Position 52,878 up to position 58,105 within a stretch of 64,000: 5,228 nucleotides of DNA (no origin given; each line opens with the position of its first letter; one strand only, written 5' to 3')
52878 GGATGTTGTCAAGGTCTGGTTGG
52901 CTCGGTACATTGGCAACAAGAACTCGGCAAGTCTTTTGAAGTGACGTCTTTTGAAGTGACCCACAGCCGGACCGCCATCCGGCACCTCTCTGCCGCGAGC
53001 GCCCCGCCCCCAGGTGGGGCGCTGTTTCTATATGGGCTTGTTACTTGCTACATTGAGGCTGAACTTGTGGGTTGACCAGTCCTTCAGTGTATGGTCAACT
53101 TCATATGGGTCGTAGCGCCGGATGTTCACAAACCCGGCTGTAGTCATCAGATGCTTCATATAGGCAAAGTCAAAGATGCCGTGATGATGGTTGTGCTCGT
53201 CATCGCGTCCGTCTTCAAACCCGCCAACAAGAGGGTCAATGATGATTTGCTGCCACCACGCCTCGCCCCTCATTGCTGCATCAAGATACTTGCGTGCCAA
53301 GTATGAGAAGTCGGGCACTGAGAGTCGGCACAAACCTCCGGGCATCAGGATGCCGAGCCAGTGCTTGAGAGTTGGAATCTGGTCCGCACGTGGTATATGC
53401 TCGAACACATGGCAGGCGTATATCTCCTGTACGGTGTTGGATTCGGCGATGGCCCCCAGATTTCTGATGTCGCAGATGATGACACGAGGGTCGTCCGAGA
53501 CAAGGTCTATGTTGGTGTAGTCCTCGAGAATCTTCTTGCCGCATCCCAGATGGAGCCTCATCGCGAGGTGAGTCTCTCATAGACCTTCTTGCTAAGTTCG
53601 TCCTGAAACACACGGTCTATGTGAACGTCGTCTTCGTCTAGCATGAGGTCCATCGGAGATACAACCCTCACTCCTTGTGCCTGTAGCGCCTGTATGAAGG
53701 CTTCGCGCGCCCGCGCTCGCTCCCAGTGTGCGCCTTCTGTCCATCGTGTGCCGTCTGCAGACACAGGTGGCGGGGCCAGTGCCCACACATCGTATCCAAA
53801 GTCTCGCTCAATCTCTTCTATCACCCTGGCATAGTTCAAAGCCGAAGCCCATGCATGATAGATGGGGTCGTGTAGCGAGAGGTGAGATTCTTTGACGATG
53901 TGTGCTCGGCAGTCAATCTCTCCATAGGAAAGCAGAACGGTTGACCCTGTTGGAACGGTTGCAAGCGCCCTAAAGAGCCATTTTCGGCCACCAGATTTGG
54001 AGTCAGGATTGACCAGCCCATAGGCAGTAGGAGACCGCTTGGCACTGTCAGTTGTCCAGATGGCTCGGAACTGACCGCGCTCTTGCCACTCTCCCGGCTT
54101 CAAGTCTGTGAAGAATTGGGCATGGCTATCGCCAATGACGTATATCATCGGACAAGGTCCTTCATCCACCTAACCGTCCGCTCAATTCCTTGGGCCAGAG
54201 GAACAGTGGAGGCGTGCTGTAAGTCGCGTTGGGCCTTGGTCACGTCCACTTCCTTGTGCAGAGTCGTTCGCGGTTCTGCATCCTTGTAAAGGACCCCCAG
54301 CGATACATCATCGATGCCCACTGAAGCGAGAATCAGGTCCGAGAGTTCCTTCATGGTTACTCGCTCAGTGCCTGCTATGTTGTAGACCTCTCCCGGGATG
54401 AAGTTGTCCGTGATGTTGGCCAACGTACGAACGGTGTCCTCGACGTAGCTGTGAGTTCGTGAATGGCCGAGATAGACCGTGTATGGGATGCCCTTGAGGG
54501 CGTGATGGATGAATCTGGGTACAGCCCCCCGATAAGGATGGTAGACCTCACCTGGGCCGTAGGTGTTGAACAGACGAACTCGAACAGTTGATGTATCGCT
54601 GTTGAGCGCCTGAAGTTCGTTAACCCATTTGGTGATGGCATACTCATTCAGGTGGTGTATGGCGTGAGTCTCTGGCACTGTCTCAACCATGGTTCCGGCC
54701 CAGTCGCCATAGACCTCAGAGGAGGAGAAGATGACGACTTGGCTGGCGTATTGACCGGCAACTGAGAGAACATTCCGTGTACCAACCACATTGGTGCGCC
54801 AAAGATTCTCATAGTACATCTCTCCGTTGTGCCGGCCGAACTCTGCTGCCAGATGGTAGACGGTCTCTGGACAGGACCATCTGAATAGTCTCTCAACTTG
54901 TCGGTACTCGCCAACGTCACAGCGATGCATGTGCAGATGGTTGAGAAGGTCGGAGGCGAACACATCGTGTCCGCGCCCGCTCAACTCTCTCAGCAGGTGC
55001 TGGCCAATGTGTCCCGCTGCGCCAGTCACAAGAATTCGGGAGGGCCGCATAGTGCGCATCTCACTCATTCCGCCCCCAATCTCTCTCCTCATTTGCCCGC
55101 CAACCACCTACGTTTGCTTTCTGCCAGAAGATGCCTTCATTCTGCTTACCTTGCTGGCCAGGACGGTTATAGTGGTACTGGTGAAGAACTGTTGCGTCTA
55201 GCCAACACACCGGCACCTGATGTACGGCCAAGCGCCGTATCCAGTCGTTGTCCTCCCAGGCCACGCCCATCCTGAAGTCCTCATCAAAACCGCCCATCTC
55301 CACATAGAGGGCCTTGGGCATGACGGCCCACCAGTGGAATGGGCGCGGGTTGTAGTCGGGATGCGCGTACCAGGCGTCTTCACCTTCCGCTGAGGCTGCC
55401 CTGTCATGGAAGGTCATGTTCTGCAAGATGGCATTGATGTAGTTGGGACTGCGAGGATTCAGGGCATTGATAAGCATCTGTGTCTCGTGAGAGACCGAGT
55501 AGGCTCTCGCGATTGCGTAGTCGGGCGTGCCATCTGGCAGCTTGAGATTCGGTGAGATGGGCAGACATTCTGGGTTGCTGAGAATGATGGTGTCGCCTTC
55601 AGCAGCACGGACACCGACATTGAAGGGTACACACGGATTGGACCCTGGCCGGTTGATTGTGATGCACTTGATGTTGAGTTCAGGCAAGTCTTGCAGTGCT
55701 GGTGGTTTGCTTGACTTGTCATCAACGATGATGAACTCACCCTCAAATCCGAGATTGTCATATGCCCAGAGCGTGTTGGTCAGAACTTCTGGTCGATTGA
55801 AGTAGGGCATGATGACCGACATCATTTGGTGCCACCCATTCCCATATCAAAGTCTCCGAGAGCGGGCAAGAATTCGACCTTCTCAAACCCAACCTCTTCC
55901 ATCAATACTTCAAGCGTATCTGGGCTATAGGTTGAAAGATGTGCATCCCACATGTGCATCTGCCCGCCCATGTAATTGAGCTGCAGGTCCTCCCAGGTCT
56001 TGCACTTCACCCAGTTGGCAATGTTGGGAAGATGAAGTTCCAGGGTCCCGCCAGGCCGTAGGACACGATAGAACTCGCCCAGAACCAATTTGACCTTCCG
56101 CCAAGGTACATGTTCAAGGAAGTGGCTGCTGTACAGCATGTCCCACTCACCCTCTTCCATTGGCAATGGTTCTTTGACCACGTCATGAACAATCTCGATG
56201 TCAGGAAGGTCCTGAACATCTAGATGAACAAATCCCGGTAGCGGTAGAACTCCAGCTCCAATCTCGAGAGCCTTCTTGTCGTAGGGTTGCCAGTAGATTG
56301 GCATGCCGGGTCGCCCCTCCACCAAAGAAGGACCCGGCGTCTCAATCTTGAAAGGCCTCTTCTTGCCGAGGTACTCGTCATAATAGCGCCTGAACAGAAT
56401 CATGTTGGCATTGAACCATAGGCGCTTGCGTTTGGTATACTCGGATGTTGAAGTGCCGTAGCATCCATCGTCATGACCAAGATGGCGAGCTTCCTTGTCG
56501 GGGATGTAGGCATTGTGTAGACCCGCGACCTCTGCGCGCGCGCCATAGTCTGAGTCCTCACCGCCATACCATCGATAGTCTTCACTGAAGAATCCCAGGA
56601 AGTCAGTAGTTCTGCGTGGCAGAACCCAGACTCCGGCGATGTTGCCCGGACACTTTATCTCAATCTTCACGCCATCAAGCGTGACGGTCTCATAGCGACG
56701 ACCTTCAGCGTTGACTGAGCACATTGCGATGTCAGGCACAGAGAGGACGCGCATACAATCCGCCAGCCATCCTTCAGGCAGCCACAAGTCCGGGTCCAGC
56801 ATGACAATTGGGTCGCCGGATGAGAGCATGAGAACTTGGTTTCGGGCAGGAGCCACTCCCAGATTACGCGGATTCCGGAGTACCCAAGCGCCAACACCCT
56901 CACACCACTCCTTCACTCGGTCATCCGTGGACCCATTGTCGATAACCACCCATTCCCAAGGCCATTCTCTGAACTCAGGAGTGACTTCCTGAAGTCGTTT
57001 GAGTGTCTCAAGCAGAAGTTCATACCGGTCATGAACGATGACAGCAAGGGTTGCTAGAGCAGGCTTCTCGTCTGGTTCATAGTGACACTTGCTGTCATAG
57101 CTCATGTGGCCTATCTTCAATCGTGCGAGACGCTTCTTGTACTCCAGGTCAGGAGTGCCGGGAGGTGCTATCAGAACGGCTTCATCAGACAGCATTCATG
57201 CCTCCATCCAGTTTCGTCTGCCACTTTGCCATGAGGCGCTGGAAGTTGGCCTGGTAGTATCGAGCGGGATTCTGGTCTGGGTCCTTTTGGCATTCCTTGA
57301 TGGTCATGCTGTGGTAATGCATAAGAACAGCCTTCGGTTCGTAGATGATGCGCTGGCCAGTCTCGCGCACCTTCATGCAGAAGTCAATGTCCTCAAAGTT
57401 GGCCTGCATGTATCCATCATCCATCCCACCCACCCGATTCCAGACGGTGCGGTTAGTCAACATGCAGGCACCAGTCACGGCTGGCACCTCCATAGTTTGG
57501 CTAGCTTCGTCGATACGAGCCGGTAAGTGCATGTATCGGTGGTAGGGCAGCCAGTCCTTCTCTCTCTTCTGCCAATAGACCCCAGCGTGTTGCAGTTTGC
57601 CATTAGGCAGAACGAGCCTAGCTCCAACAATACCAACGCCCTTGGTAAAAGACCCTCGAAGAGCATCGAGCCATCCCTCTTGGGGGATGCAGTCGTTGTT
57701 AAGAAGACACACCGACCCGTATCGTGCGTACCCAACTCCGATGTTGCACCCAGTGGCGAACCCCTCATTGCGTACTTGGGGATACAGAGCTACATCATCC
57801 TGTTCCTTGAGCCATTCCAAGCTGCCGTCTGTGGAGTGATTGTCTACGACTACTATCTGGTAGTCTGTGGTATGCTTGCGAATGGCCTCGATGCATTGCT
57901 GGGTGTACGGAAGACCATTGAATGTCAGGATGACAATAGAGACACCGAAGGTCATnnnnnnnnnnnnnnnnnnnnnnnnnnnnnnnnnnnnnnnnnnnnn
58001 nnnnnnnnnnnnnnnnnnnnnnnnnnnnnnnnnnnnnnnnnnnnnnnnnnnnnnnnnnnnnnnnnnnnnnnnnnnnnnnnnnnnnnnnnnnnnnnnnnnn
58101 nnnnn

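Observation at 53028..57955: Seven-gene glycosylation-type cluster (3 GT2, 2 methyltransferase domains, epimerase, SGNH hydrolase) next to the lysis cassette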

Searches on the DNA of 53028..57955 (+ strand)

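Call 5: search_dna_similar(query=window:53028-57955:+, collection=phages, mode=distant, max_rows=25)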
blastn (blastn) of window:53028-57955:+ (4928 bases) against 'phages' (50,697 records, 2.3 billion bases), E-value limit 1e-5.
No match.

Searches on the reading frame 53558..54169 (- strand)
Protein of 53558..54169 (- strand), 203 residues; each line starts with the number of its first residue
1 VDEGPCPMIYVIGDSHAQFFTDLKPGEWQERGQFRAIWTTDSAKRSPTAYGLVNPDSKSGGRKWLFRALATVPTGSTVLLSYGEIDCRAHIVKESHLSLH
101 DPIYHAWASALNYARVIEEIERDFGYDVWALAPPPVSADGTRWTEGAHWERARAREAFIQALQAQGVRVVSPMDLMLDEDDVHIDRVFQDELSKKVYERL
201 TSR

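Call 3: search_protein_families(library=pfam, proteins=[window:53558-54169:-], max_evalue=0.01)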
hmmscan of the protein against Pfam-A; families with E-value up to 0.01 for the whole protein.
window:53558-54169:- (203 aa): 1 family
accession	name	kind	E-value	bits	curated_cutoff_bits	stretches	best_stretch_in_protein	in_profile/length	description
PF19040.6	SGNH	-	0.00025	21.3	27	1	7-180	24-217/248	SGNH domain (fused to AT3 domains)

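Call 6: search_protein_families(library=phrogs, proteins=[window:53558-54169:-], max_evalue=0.001)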
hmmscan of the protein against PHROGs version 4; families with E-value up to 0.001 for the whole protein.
window:53558-54169:- (203 aa): 0 families

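Call 32: search_protein_families(library=ncbifam, proteins=[window:53558-54148:-], max_evalue=0.01)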
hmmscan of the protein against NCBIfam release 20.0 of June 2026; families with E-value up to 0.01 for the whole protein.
window:53558-54148:- (196 aa): 0 families

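Call 63: search_protein_representatives(protein=window:53558-54148:-)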
Query: 196 residues. Proteins with E-value up to 0.001 (for the whole library): 190; up to 1e-10: 18; up to 1e-30: 1. The best 150 are listed.
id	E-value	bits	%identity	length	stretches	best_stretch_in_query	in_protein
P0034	1.8e-130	448.9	100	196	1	1-196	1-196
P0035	5.1e-16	75.2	35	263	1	2-185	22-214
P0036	6.8e-15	71.6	37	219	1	1-159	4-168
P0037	7.5e-15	71.4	37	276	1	1-184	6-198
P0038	9.4e-15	71.1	46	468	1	2-130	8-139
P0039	4.7e-14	68.8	42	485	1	2-157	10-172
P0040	4.7e-13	65.6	29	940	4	110-179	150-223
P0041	7.1e-13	65.0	32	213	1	2-183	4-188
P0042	1.7e-12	63.7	39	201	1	1-185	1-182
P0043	1.9e-11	60.3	41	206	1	2-128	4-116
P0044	2.3e-11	60.1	41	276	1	2-133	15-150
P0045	5.0e-11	59.0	37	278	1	2-122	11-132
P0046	5.0e-11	59.0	36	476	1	2-138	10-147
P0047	6.6e-11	58.6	33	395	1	2-185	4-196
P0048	6.8e-11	58.5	36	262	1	1-185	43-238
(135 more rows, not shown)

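Call 66: search_protein_families(library=pfam, alignment_id=A2, max_evalue=0.01)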
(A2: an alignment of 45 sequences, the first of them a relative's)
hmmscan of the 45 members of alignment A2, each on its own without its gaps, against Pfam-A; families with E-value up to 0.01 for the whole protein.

A. member 1, P0034 (196 aa): 1 family
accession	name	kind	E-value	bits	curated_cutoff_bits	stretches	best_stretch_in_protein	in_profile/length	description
PF19040.6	SGNH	-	0.00089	19.5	27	1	2-173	26-217/248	SGNH domain (fused to AT3 domains)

B. families by the number of members that match (of 45 scanned): 4 families
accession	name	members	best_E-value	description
PF13472.12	Lipase_GDSL_2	28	1.1e-10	GDSL-like Lipase/Acylhydrolase family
PF19040.6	SGNH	9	1.1e-06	SGNH domain (fused to AT3 domains)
PF00657.28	Lipase_GDSL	7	5.1e-05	GDSL-like Lipase/Acylhydrolase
PF15711.10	ILEI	1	2.1e-05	Interleukin-like EMT inducer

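Call 71: predict_structure(alignment_id=A2)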
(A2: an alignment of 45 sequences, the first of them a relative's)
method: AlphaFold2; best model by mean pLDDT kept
length: 196 residues; sequences in the alignment: 45
mean_pLDDT: 83.8   pTM: 0.83
mean pLDDT of the five models: 83.8, 81.9, 79.9, 79.9, 79.3
residues with pLDDT >= 90: 106; 70-90: 45; 50-70: 40; < 50: 5
segments of 3 or more residues with pLDDT < 50: 182-184
pLDDT, mean of each block of 10 residues (from residue 1): 86 68 72 66 90 91 94 93 95 95 97 98 92 85 95 98 80 55 56 60
secondary structure, 60 per line:
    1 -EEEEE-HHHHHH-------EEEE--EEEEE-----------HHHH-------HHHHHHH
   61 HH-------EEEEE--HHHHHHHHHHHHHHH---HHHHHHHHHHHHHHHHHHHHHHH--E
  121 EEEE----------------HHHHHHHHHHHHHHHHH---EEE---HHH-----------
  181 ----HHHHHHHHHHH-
elements in order: E2-6 H8-13 E21-24 E27-31 H43-46 H54-62 E70-74 H77-91 H95-117 E120-124 H141-157 E161-163 H185-195

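Call 75: fold_search(model_id=the predicted structure, library=pdb)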
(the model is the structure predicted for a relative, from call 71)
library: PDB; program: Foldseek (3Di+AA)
matches with E <= 10: 760; with E <= 0.001: 10
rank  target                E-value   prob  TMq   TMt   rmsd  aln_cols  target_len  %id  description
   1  8zbc_A                3.1e-04  1.00  0.50  0.44   7.7       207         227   15  An acyltransferase with selective perhydrolytic activity (released 2025-04-30)
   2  8zbc_B                3.1e-04  1.00  0.50  0.44   7.7       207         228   15  An acyltransferase with selective perhydrolytic activity (released 2025-04-30)
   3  2q0s_A                3.3e-04  1.00  0.55  0.51   8.1       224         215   17  Structure of the Inhibitor bound form of M. Smegmatis Aryl Esterase (released 2007-12-11)
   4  7ddy_D                4.2e-04  1.00  0.50  0.50   7.3       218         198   10  Crystal structure of an acetyl xylan esterase AlAXEase (released 2021-06-02)
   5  8zbc_C                4.8e-04  1.00  0.55  0.50   7.3       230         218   15  An acyltransferase with selective perhydrolytic activity (released 2025-04-30)
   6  7bxc_J                6.1e-04  1.00  0.55  0.50   7.4       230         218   13  Crystal structure of Ca_00311 form II (released 2021-04-21)
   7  7toh_A                6.1e-04  1.00  0.50  0.29   7.0       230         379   12  Crystal structure of carbohydrate esterase PbeAcXE, in complex with MeGlcpA-Xylp (released 2022-04-13)
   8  7bxb_A                7.8e-04  1.00  0.55  0.50   7.4       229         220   12  Crystal structure of Ca_00311 (released 2021-04-21)
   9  3p94_C                8.8e-04  1.00  0.49  0.48   5.8       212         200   13  Crystal structure of a GDSL-like Lipase (BDI_0976) from Parabacteroides distasonis ATCC 8503 at 1.93 A resolution (released 2010-11-03)
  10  6xpg                  9.9e-04  1.00  0.48  0.48   5.2       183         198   10  Crystal Structure of Sialate O-acetylesterase from Bacteroides vulgatus by Serial Crystallography (released 2020-07-15)
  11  2q0q_A                1.3e-03  1.00  0.54  0.50   8.3       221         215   17  Structure of the Native M. Smegmatis Aryl Esterase (released 2007-12-11)
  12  4rsh_A                1.4e-03  1.00  0.49  0.54   6.0       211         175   15  Structure of a putative lipolytic protein of G-D-S-L family from Desulfitobacterium hafniense DCB-2 (released 2014-11-19)
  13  3p94_D                1.8e-03  1.00  0.48  0.47   6.0       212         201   13  Crystal structure of a GDSL-like Lipase (BDI_0976) from Parabacteroides distasonis ATCC 8503 at 1.93 A resolution (released 2010-11-03)
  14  3hp4                  1.9e-03  1.00  0.47  0.50   6.6       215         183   13  Crystal structure of psychrotrophic esterase EstA from Pseudoalteromonas sp. 643A inhibited by monoethylphosphonate (released 2009-06-30)
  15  6uqw_A                2.2e-03  0.99  0.42  0.31   9.0       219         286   15  Crystal structure of ChoE in complex with acetate and thiocholine (released 2020-05-13)
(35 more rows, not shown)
